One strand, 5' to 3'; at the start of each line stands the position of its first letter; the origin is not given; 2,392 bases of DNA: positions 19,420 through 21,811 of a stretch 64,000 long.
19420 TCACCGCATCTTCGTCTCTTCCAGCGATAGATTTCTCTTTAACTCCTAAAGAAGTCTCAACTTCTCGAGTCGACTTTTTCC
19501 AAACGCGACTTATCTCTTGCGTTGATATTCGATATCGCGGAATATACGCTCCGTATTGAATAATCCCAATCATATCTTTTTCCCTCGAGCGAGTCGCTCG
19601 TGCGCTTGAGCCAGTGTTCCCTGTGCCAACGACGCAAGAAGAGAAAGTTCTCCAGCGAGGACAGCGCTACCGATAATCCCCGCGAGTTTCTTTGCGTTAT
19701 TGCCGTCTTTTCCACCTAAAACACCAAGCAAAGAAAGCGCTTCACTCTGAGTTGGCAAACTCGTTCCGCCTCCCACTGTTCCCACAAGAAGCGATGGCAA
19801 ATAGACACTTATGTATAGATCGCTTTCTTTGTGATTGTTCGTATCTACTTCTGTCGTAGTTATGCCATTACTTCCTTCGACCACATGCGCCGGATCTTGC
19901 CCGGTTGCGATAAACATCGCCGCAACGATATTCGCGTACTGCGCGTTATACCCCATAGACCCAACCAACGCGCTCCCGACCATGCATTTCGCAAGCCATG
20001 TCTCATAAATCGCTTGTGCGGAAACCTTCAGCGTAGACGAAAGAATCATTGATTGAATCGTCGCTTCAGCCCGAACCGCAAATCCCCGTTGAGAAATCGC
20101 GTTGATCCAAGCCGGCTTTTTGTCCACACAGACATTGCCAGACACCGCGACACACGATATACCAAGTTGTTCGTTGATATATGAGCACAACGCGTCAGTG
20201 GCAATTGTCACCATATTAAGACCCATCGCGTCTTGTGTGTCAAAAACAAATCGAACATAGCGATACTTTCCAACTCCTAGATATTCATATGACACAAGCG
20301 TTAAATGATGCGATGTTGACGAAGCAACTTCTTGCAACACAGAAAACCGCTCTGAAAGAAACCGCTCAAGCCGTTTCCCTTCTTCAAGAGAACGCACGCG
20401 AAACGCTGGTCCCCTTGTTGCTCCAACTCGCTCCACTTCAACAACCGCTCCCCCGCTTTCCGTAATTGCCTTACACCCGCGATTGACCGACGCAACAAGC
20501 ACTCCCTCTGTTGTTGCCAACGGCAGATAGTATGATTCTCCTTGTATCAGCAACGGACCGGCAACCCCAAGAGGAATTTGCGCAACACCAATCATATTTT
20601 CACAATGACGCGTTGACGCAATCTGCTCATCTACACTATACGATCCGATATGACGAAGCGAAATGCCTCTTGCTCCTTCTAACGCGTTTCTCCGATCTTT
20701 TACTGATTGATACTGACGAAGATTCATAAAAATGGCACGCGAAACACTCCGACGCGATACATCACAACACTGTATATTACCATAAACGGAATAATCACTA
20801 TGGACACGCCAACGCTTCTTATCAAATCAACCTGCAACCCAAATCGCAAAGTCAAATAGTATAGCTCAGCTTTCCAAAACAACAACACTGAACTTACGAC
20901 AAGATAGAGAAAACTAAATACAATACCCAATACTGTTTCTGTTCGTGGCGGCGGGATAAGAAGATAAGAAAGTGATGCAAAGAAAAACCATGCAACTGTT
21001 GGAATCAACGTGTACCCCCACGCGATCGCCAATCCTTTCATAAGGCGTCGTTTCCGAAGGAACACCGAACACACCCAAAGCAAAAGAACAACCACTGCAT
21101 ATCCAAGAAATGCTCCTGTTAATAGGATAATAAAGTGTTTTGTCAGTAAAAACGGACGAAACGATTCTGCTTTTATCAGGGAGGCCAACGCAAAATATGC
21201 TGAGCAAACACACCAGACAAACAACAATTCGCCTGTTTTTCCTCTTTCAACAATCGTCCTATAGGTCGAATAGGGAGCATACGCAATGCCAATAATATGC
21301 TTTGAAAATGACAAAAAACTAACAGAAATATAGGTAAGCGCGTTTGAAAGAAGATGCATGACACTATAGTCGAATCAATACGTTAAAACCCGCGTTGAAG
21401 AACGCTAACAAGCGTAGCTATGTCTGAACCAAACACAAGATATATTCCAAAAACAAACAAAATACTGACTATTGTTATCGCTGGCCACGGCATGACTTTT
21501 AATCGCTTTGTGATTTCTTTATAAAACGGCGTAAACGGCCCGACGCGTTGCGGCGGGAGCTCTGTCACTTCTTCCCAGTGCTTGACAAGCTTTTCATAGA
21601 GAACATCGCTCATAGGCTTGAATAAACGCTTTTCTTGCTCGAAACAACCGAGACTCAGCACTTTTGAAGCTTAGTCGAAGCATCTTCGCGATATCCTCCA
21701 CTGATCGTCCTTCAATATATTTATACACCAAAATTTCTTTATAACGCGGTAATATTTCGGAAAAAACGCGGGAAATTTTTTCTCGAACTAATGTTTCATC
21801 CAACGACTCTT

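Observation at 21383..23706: Four tandem pilin paralogs divergently transcribed from an ECF sigma/anti-sigma pair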

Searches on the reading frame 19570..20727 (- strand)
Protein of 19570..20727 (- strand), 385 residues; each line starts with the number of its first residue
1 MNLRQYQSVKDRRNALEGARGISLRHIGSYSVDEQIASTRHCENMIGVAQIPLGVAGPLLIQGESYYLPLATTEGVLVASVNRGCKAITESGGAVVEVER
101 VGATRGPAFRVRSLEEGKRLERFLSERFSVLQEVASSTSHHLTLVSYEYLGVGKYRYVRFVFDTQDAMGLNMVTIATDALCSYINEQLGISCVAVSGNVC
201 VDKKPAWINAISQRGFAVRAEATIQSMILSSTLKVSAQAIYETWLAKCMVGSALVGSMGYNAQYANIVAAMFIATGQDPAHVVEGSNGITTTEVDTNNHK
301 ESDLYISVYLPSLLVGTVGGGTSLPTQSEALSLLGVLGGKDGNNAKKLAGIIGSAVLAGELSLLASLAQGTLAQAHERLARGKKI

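Call 37: search_protein_families(library=pfam, proteins=[window:19570-20727:-], max_evalue=0.01)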
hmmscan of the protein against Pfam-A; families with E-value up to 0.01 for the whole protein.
window:19570-20727:- (385 aa): 1 family
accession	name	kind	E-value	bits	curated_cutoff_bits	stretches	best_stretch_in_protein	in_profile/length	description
PF00368.23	HMG-CoA_red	-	1e-118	397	27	1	9-381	2-368/368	Hydroxymethylglutaryl-coenzyme A reductase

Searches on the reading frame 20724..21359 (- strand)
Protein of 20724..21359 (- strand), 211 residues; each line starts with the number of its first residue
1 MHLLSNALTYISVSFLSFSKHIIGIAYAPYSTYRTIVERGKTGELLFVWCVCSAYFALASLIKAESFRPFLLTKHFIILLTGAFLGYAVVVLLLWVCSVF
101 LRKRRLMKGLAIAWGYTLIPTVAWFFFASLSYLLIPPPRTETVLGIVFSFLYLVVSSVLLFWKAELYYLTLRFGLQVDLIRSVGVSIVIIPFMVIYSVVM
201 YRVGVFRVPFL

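Call 3: search_protein_families(library=pfam, proteins=[window:20724-21359:-], max_evalue=0.1)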
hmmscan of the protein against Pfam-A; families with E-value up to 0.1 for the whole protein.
window:20724-21359:- (211 aa): 1 family
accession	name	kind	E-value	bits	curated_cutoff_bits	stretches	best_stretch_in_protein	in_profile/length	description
PF04893.22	Yip1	-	0.0078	16.5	28.6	1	26-199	4-170/173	Yip1 domain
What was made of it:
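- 20724..21359 (-): Yip1-domain polytopic membrane protein (211 aa, 5 hydrophobic segments). Window protein scores weakly (E 0.008, call 3).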

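Call 4: search_protein_families(library=ncbifam, proteins=[window:20724-21359:-], max_evalue=0.1)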
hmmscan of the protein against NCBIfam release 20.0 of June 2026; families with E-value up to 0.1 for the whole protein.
window:20724-21359:- (211 aa): 1 family
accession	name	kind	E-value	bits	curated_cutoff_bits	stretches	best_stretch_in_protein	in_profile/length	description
NF008493.0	PRK11404.1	equivalog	0.0055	15.4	806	1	81-157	226-302/483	PTS fructose-like transporter subunit IIBC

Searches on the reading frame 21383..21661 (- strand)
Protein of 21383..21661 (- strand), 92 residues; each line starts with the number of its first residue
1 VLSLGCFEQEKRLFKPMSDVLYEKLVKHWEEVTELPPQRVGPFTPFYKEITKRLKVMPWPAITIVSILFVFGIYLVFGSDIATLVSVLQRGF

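Call 3: search_protein_families(library=pfam, proteins=[window:21383-21661:-], max_evalue=0.1)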
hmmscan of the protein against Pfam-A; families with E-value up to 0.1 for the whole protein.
window:21383-21661:- (92 aa): 0 families

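Call 4: search_protein_families(library=ncbifam, proteins=[window:21383-21661:-], max_evalue=0.1)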
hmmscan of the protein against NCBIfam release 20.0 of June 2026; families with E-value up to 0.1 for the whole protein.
window:21383-21661:- (92 aa): 0 families

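Call 50: search_protein_families(library=pfam, proteins=[window:21383-21613:-], max_evalue=0.05)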
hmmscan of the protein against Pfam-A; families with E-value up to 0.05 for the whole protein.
window:21383-21613:- (76 aa): 0 families
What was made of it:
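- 21383..21613 (-): 76-aa single-pass membrane protein, anti-sigma candidate. About 41 cytoplasmic residues, one TM helix, and a ~10-residue tail ending LQRGF. No Pfam or NCBIfam hit (calls 3, 4, 50).
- On ECF (group 4) sigma factor: It has no recognised anti-sigma domain (calls 3, 50), and binding was not tested.
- Closest known: CnrH-CnrY-CnrX. Different: There is no sequence match between the 76-aa protein and any Pfam or PDB entry (calls 3, 50).
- Tried and rejected: Pfam and NCBIfam gave nothing for the 76-aa protein (calls 3, 4, 50).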
